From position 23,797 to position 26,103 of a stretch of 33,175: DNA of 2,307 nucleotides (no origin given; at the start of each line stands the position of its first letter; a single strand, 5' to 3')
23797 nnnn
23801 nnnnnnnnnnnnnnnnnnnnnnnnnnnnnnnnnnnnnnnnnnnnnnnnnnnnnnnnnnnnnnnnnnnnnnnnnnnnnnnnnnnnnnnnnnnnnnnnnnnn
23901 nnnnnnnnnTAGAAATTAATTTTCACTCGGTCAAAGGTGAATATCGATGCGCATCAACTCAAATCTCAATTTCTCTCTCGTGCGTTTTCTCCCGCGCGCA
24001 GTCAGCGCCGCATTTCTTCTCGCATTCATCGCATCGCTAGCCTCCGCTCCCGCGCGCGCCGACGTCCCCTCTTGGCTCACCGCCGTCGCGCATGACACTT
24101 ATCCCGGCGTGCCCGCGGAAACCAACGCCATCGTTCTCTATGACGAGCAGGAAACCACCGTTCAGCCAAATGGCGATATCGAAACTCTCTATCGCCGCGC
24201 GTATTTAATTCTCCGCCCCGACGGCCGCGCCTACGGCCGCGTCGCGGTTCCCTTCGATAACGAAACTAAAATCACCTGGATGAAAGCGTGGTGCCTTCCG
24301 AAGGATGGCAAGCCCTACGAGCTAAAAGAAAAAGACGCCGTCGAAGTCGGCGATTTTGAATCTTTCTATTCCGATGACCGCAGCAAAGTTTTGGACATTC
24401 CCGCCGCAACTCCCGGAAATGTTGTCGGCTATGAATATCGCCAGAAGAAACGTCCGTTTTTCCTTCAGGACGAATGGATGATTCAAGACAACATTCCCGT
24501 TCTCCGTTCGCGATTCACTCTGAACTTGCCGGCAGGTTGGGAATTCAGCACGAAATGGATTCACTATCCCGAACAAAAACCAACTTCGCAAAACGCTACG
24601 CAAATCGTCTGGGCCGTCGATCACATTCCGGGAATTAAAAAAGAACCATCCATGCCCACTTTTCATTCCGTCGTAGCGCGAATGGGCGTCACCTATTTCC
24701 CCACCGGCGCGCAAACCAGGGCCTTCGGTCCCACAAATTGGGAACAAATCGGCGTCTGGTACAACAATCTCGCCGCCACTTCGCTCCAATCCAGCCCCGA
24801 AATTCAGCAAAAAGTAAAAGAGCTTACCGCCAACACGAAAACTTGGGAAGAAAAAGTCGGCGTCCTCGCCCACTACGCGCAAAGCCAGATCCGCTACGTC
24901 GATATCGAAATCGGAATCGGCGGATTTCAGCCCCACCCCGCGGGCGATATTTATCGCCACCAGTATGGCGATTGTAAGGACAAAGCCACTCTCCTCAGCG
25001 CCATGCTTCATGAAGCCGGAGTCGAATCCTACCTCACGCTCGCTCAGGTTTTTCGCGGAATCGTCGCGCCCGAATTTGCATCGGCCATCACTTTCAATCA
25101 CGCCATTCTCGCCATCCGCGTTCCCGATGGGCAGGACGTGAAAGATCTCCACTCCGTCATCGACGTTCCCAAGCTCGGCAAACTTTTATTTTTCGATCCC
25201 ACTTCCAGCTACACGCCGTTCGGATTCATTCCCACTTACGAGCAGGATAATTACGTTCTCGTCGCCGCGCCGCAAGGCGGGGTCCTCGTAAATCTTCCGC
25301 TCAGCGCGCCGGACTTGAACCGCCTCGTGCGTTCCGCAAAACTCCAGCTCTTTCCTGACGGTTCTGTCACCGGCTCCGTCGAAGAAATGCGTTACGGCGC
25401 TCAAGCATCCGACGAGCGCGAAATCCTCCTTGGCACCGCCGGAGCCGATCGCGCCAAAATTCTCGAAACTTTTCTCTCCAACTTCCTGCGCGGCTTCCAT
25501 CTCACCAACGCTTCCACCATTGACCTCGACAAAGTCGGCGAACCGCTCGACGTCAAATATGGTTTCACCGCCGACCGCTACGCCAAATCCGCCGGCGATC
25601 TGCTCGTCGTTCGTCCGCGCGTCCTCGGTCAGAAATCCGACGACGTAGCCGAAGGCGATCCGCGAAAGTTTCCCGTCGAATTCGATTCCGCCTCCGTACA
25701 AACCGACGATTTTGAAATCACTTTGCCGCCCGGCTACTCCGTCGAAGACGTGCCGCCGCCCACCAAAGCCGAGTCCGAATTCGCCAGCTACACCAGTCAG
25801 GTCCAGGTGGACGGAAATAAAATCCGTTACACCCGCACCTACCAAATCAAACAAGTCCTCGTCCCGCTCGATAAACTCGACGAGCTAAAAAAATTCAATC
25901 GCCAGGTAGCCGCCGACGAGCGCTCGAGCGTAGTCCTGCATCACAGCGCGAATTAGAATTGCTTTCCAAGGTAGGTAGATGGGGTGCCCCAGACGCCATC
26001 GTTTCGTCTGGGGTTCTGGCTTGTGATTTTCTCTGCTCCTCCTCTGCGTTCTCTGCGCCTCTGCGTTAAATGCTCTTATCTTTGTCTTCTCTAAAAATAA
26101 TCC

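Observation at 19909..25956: Three tandem secreted transglutaminase-fold paralogs: one enzyme-like member preceded by two duplicated pseudoenzymes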

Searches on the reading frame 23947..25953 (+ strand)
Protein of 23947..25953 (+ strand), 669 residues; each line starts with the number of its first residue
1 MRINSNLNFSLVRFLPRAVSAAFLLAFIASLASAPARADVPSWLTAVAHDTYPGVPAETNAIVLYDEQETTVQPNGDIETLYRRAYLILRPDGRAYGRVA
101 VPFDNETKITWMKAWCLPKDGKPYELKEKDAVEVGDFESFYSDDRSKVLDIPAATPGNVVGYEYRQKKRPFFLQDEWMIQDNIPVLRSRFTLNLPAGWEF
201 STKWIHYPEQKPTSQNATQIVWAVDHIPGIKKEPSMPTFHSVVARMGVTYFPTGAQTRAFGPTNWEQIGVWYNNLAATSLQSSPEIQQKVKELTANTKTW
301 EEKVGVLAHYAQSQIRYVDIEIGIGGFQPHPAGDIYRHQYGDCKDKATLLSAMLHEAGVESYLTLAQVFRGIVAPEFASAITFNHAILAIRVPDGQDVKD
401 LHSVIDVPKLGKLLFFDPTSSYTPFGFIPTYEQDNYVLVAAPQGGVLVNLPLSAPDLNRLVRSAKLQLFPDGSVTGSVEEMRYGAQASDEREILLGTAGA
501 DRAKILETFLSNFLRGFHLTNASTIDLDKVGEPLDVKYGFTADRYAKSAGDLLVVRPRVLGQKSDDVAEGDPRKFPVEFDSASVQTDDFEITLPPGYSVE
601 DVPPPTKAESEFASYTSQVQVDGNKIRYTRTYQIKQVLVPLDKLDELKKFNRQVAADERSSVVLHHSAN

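Call 3: search_protein_families(library=pfam, proteins=[window:23947-25953:+], max_evalue=1)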
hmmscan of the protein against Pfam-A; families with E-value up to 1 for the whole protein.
window:23947-25953:+ (669 aa): 3 families
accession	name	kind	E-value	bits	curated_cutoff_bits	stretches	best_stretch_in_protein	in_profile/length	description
PF12969.12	DUF3857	-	1.6e-24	87.3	24.6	1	75-229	2-168/170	Domain of Unknown Function with PDB structure (DUF3857)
PF01841.26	Transglut_core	-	0.00063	20.4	23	1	289-361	3-72/108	Transglutaminase-like superfamily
PF04473.18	DUF553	-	0.08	12.8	20.5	1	331-371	52-92/140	Transglutaminase-like domain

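Call 4: search_protein_families(library=ncbifam, proteins=[window:23947-25953:+], max_evalue=1)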
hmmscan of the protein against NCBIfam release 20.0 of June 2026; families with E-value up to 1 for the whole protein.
window:23947-25953:+ (669 aa): 0 families

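Call 9: search_solved_structures(query=window:23947-25953:+, max_evalue=1, show_alignments=2)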
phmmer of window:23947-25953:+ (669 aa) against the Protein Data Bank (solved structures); distinct sequences matched with E-value up to 1: 1.
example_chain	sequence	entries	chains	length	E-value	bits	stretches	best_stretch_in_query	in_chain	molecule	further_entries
3kd4_A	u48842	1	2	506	0.15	13.7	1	179-369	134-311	Putative protease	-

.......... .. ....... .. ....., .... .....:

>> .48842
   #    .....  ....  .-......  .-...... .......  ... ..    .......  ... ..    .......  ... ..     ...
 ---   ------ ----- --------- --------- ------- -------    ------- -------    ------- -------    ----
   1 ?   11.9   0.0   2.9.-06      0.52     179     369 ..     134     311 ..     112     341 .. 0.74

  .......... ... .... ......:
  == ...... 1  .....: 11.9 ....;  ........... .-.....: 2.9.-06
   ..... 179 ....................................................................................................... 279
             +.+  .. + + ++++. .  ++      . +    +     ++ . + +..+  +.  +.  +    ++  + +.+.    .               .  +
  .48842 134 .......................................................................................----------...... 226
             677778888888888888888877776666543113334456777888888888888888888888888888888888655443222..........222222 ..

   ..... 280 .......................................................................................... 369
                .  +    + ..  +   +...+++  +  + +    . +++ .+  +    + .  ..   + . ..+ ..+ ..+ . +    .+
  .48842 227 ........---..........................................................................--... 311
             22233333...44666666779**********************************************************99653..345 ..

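Call 14: find_homologous_proteins(query=window:23947-25953:+, max_evalue=0.00001)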
Query window:23947-25953:+ (669 aa): 3231 proteins with E <= 0.00001 among 8000 candidates; the best 120 are listed.
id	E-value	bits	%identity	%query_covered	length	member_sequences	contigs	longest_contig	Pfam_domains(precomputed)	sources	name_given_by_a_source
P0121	0.0e+0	1497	97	100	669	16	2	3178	PF12969.13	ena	-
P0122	0.0e+0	1375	92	95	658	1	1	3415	PF12969.13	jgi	jgi:hypothetical protein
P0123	0.0e+0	1362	88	100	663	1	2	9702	PF12969.13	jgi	jgi:hypothetical protein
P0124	0.0e+0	1342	88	97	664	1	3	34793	PF12969.13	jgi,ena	jgi:hypothetical protein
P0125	0.0e+0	1314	85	100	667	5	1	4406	PF12969.13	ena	-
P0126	0.0e+0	1308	84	100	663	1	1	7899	PF12969.13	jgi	jgi:hypothetical protein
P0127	0.0e+0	1307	84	100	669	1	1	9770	PF12969.13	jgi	-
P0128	0.0e+0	1304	83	100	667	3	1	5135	PF12969.13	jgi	-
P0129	0.0e+0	1274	82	100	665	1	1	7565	PF12969.13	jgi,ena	-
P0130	0.0e+0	1257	81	100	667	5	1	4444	PF12969.13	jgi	jgi:hypothetical protein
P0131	0.0e+0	1251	79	99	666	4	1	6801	PF12969.13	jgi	jgi:hypothetical protein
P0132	0.0e+0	1244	80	100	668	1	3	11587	PF12969.13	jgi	jgi:hypothetical protein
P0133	0.0e+0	1169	75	98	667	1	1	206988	PF12969.13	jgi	jgi:hypothetical protein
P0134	0.0e+0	1164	74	99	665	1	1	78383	PF12969.13,PF01841.26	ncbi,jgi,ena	jgi:hypothetical protein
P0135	0.0e+0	1158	74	100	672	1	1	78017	PF12969.13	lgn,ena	-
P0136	0.0e+0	1076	69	100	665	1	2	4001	PF12969.13,PF01841.26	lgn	-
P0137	0.0e+0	1062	69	99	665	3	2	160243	PF12969.13,PF01841.26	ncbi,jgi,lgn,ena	-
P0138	0.0e+0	1044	69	99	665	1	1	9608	PF12969.13,PF01841.26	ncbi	-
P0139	0.0e+0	1017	66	99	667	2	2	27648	PF12969.13,PF01841.26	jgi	jgi:hypothetical protein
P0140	0.0e+0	1010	65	99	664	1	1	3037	PF12969.13,PF01841.26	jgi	jgi:hypothetical protein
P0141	1.4e-296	1003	66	99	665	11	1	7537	PF12969.13,PF01841.26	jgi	-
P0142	8.4e-296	1001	65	100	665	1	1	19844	PF12969.13,PF01841.26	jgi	jgi:hypothetical protein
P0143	1.6e-295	1000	65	98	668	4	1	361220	PF12969.13,PF01841.26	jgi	jgi:hypothetical protein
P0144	2.6e-295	999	64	99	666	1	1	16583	PF12969.13,PF01841.26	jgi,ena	jgi:hypothetical protein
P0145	3.1e-295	999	65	99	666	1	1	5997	PF12969.13,PF01841.26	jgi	jgi:hypothetical protein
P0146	5.6e-295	998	66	99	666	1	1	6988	PF12969.13,PF01841.26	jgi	jgi:hypothetical protein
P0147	2.0e-293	993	65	99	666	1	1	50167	PF12969.13,PF01841.26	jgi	jgi:hypothetical protein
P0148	8.1e-293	991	65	99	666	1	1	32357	PF12969.13,PF01841.26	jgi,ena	-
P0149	1.4e-292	990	65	99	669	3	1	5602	PF12969.13,PF01841.26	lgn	-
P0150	1.1e-291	987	65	99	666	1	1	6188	PF12969.13,PF01841.26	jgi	jgi:hypothetical protein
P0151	4.2e-290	982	63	99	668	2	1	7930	PF12969.13,PF01841.26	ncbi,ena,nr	ncbi:MAG TPA: DUF3857 and transglutaminase domain-containing protein [Candidatus Acidoferrum sp.]|nr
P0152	2.7e-286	969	63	100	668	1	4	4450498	PF12969.13,PF01841.26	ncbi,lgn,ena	ncbi:MAG: DUF3857 domain-containing protein [Candidatus Acidiferrales bacterium]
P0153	1.4e-285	967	64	99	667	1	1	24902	PF12969.13,PF01841.26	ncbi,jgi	jgi:hypothetical protein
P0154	1.9e-285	967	63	99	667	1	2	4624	PF12969.13,PF01841.26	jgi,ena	-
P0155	2.2e-285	966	63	99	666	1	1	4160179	PF12969.13,PF01841.26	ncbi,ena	-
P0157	2.3e-283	960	62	100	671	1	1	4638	PF12969.13,PF01841.26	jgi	jgi:hypothetical protein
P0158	3.1e-282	956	62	99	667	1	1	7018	PF12969.13,PF01841.26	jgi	jgi:hypothetical protein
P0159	4.5e-277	939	61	99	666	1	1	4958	PF12969.13,PF01841.26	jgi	jgi:hypothetical protein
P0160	3.3e-275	933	62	100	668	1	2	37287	PF12969.13,PF01841.26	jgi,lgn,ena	jgi:hypothetical protein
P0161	4.4e-273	926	63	95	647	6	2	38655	PF12969.13,PF01841.26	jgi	jgi:transglutaminase-like putative cysteine protease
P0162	4.4e-272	923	61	98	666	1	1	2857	PF12969.13,PF01841.26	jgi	jgi:Domain of Unknown Function with PDB structure (DUF3857)/Transglutaminase-like superfamily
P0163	1.2e-271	921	63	94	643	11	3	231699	PF12969.13,PF01841.26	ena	-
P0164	8.5e-270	915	62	93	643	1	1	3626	PF12969.13,PF01841.26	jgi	-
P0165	1.1e-268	911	63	93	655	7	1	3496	PF12969.13,PF01841.26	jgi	jgi:transglutaminase-like putative cysteine protease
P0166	3.1e-268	910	62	97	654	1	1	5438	PF12969.13,PF01841.26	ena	-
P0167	1.0e-267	908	60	99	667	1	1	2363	PF12969.13,PF01841.26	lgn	-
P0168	1.6e-265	901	61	97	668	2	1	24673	PF12969.13,PF01841.26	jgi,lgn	jgi:hypothetical protein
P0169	4.2e-265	899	61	96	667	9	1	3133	PF12969.13,PF01841.26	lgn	-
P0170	9.4e-264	895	60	94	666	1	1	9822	PF12969.13,PF01841.26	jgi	jgi:Domain of Unknown Function with PDB structure (DUF3857)/Transglutaminase-like superfamily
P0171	1.9e-257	874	59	97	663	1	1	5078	PF12969.13,PF01841.26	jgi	jgi:hypothetical protein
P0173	2.9e-247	841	57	99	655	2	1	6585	PF12969.13,PF01841.26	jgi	jgi:transglutaminase-like putative cysteine protease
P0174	6.8e-246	836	57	99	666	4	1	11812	PF12969.13,PF01841.26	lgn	-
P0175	6.2e-232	790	54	95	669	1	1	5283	PF12969.13,PF01841.26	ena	-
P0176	9.7e-230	783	53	95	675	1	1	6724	PF12969.13,PF01841.26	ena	-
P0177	1.2e-229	782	53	95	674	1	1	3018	PF12969.13,PF01841.26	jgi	jgi:transglutaminase-like putative cysteine protease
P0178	1.8e-229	782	54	94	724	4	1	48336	PF12969.13,PF01841.26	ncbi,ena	-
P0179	2.1e-227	775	53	97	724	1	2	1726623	PF12969.13,PF01841.26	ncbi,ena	-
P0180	1.4e-226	772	52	96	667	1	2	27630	PF12969.13,PF01841.26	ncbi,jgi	jgi:hypothetical protein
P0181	8.1e-226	770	53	94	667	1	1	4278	PF12969.13,PF01841.26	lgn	-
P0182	1.0e-225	769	53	97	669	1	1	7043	PF12969.13,PF01841.26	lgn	-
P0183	1.4e-224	766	52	94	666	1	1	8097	PF12969.13,PF01841.26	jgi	jgi:hypothetical protein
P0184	1.3e-223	762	52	96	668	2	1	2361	PF12969.13,PF01841.26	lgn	-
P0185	8.9e-219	746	51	99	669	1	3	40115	PF12969.13,PF01841.26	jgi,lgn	jgi:hypothetical protein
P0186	1.1e-218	746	52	98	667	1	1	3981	PF12969.13,PF01841.26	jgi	jgi:hypothetical protein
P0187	3.5e-218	744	53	95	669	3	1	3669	PF12969.13,PF01841.26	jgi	jgi:hypothetical protein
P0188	1.3e-217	742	52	99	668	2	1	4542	PF12969.13,PF01841.26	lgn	-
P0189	2.3e-217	742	52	94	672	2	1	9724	PF12969.13,PF01841.26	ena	-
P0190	1.2e-216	739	51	97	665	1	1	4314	PF12969.13,PF01841.26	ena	-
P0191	2.6e-216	738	53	97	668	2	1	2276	PF12969.13,PF01841.26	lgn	-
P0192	4.2e-216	738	50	100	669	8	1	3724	PF12969.13,PF01841.26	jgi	-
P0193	5.2e-216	737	51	94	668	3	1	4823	PF12969.13,PF01841.26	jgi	jgi:uncharacterized protein DUF3857/transglutaminase superfamily protein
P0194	2.0e-215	735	52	97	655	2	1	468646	PF12969.13,PF01841.26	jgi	jgi:hypothetical protein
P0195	2.5e-215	735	51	98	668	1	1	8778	PF12969.13,PF01841.26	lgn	-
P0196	2.7e-215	735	52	98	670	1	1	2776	PF12969.13,PF01841.26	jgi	jgi:hypothetical protein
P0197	6.6e-215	734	51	95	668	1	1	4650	PF12969.13,PF01841.26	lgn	-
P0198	1.5e-214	732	50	100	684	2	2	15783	PF12969.13,PF01841.26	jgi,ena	-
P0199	8.2e-214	730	52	94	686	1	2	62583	PF12969.13,PF01841.26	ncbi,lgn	ncbi:MAG: DUF3857 domain-containing transglutaminase family protein [Candidatus Acidiferrales bacter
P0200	8.7e-214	730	51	100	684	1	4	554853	PF12969.13,PF01841.26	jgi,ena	jgi:hypothetical protein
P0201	2.7e-213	728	53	94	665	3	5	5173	PF12969.13,PF01841.26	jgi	jgi:transglutaminase-like putative cysteine protease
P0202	6.0e-213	727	50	97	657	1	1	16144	PF12969.13,PF01841.26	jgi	jgi:hypothetical protein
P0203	1.0e-212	726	51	97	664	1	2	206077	PF12969.13,PF01841.26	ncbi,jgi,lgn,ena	-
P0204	1.6e-212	726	51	94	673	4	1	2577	PF12969.13,PF01841.26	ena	-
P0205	3.0e-212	725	51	98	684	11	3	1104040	PF12969.13,PF01841.26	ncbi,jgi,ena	-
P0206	3.4e-212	725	51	99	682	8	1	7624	PF12969.13,PF01841.26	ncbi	-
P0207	3.6e-212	725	51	98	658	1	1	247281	PF12969.13,PF01841.26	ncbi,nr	ncbi:MAG TPA: DUF3857 domain-containing transglutaminase family protein [Terriglobales bacterium]|nr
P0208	3.9e-212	724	50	99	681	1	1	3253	PF12969.13,PF01841.26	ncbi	-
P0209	5.6e-212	724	50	99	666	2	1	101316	PF12969.13,PF01841.26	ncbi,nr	ncbi:MAG: DUF3857 domain-containing protein [Acidobacteriia bacterium]|nr:DUF3857 domain-containing 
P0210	8.2e-212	723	50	94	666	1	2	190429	PF12969.13,PF01841.26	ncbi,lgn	ncbi:MAG: DUF3857 domain-containing protein [Candidatus Acidiferrales bacterium]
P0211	1.2e-211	723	49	99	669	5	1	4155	PF12969.13,PF01841.26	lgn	-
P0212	1.4e-211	723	50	97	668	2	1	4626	PF12969.13,PF01841.26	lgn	-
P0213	1.7e-211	722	50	95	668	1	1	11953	PF12969.13,PF01841.26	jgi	jgi:transglutaminase-like putative cysteine protease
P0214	1.9e-211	722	51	97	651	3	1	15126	PF12969.13,PF01841.26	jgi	jgi:hypothetical protein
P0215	2.2e-211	722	50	99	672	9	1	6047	PF12969.13,PF01841.26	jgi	-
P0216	5.3e-211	721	51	94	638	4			PF12969.13,PF01841.26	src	-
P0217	2.1e-210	719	50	95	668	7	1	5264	PF12969.13,PF01841.26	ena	-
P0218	2.6e-210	718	49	99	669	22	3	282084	PF12969.13,PF01841.26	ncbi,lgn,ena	ncbi:MAG: DUF3857 and transglutaminase domain-containing protein [Candidatus Acidiferrales bacterium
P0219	2.8e-210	718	51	94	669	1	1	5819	PF12969.13,PF01841.26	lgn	-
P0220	2.8e-210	718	52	97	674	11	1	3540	PF12969.13,PF01841.26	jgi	jgi:transglutaminase-like putative cysteine protease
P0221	3.2e-210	718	50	95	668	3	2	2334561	PF12969.13,PF01841.26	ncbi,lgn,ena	ncbi:MAG: DUF3857 and transglutaminase domain-containing protein [Candidatus Acidiferrales bacterium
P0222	3.8e-210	718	51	94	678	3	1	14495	PF12969.13,PF01841.26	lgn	-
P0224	6.0e-210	717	51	95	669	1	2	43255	PF12969.13,PF01841.26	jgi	-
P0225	9.7e-210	717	50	99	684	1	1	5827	PF12969.13,PF01841.26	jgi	-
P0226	1.1e-209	716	52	97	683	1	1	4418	PF12969.13,PF01841.26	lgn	-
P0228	2.2e-209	715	51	94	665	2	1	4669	PF12969.13,PF01841.26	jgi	jgi:transglutaminase-like putative cysteine protease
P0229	3.1e-209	715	51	94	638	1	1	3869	PF12969.13,PF01841.26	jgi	jgi:transglutaminase-like putative cysteine protease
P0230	5.5e-209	714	52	97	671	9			PF12969.13,PF01841.26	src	-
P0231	5.6e-209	714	51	97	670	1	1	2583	PF12969.13,PF01841.26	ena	-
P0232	1.5e-208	713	50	97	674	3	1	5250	PF12969.13,PF01841.26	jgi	jgi:transglutaminase-like putative cysteine protease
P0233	2.2e-208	712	49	100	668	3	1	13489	PF12969.13,PF01841.26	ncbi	-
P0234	2.3e-208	712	50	97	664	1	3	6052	PF12969.13,PF01841.26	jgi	jgi:transglutaminase-like putative cysteine protease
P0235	2.4e-208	712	50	94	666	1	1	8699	PF12969.13,PF01841.26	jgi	-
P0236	2.6e-208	712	49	99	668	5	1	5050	PF12969.13,PF01841.26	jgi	-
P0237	3.1e-208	712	50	97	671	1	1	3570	PF12969.13,PF01841.26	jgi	jgi:hypothetical protein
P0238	3.2e-208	712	51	94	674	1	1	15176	PF12969.13,PF01841.26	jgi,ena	jgi:transglutaminase-like putative cysteine protease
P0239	3.3e-208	711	51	94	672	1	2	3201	PF12969.13,PF01841.26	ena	-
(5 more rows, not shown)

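Call 39: predict_structure(alignment_id=A2)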
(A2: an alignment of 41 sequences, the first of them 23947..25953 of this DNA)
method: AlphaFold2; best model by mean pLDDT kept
length: 669 residues; sequences in the alignment: 41
mean_pLDDT: 88.2   pTM: 0.84
mean pLDDT of the five models: 88.2, 87.0, 84.9, 85.0, 84.3
residues with pLDDT >= 90: 486; 70-90: 113; 50-70: 40; < 50: 30
segments of 3 or more residues with pLDDT < 50: 1-17, 30-37, 138-140
pLDDT, mean of each block of 10 residues (from residue 1): 27 41 53 53 92 85 97 91 97 94 87 93 90 69 78 93 91 89 96 93 95 96 95 91 94 65 87 91 97 95 96 83 69 93 93 97 94 91 93 93 94 96 93 95 94 95 97 96 95 89 89 89 91 95 91 89 72 90 96 93 95 96 95 95 92 91 84
secondary structure, 60 per line:
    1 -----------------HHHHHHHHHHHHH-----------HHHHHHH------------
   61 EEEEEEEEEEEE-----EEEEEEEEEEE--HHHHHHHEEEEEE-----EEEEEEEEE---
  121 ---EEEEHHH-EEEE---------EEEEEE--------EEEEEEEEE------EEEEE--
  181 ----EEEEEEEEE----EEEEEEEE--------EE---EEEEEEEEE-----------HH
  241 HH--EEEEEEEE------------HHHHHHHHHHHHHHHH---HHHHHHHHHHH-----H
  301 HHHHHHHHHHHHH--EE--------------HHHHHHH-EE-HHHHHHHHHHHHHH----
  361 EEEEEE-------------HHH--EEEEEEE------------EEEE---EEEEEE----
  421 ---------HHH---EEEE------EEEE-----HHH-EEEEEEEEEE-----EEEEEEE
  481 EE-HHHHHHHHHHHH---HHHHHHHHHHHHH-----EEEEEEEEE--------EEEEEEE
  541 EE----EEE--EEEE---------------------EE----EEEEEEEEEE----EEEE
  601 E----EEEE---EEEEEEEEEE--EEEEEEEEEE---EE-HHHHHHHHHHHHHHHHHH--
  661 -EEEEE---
elements in order: H18-30 H42-48 E61-72 E78-88 H91-97 E98-103 E109-117 E124-127 E132-135 E145-150 E159-167 E174-178 E185-193 E198-205 E219-227 H239-242 E245-252 H265-280 H284-294 H300-313 H332-338 H343-356 E361-366 E385-391 E404-407 E411-416 E436-439 E446-449 E459-468 E474-482 H484-495 H499-511 E517-525 E534-542 E547-549 E552-555 E583-592 E597-601 E606-609 E613-622 E625-634 H641-658 E662-666

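Call 42: fold_search(model_id=the predicted structure, library=pdb)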
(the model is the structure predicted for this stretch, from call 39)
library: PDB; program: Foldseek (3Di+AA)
matches with E <= 10: 963; with E <= 0.001: 63
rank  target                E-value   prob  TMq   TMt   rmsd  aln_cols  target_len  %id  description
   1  3kd4_A                5.2e-31  1.00  0.58  0.75   6.3       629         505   12  CRYSTAL STRUCTURE OF A PUTATIVE PROTEASE (BDI_1141) FROM PARABACTEROIDES DISTASONIS ATCC 8503 AT 2.00 A RESOLUTION (released 2009-11-24)
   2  6ezn_A                3.4e-09  1.00  0.18  0.25  20.0       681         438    8  Cryo-EM structure of the yeast oligosaccharyltransferase (OST) complex (released 2018-01-17)
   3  6c26_1                4.1e-07  1.00  0.17  0.25  20.2       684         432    8  The Cryo-EM structure of a eukaryotic oligosaccharyl transferase complex (released 2018-01-31)
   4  8b6l_O                9.6e-07  1.00  0.19  0.21  20.1       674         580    6  Subtomogram average of the human Sec61-TRAP-OSTA-translocon (released 2022-12-07)
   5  8pn9_E                1.9e-06  1.00  0.19  0.22  19.7       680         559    7  Structure of human oligosaccharyltransferase OST-A complex bound to NGI-1 (released 2024-05-08)
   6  6s7t_E                2.1e-06  1.00  0.18  0.26  19.9       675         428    7  Cryo-EM structure of human oligosaccharyltransferase complex OST-B (released 2019-12-18)
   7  6s7o_E                1.1e-05  1.00  0.17  0.20  20.8       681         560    7  Cryo-EM structure of human oligosaccharyltransferase complex OST-A (released 2019-12-18)
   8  4pj6_A                1.3e-05  1.00  0.18  0.14  15.0       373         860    9  Crystal Structure of Human Insulin Regulated Aminopeptidase with Lysine in Active Site (released 2014-12-03)
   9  3isr_A                2.1e-05  1.00  0.18  0.39  13.4       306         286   12  The Crystal Structure of a Putative Cysteine Protease from Cytophaga hutchinsonii to 1.9A (released 2009-09-08)
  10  3isr_B                4.2e-05  1.00  0.18  0.39  13.2       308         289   11  The Crystal Structure of a Putative Cysteine Protease from Cytophaga hutchinsonii to 1.9A (released 2009-09-08)
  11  3isr_C                5.5e-05  1.00  0.18  0.39  13.3       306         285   12  The Crystal Structure of a Putative Cysteine Protease from Cytophaga hutchinsonii to 1.9A (released 2009-09-08)
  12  5ab2_A                8.0e-05  1.00  0.17  0.14   9.8       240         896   11  Crystal structure of aminopeptidase ERAP2 with ligand (released 2015-09-30)
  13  5ab0_C                8.0e-05  1.00  0.17  0.14  10.7       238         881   10  Crystal structure of aminopeptidase ERAP2 with ligand (released 2015-09-30)
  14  5cu5_A                8.0e-05  1.00  0.18  0.14  15.1       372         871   11  Crystal structure of ERAP2 without catalytic Zn(II) atom (released 2015-09-23)
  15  4gaa_B                8.4e-05  1.00  0.17  0.19  14.2       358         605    9  Structure of Leukotriene A4 hydrolase from Xenopus laevis complexed with inhibitor bestatin (released 2013-06-12)
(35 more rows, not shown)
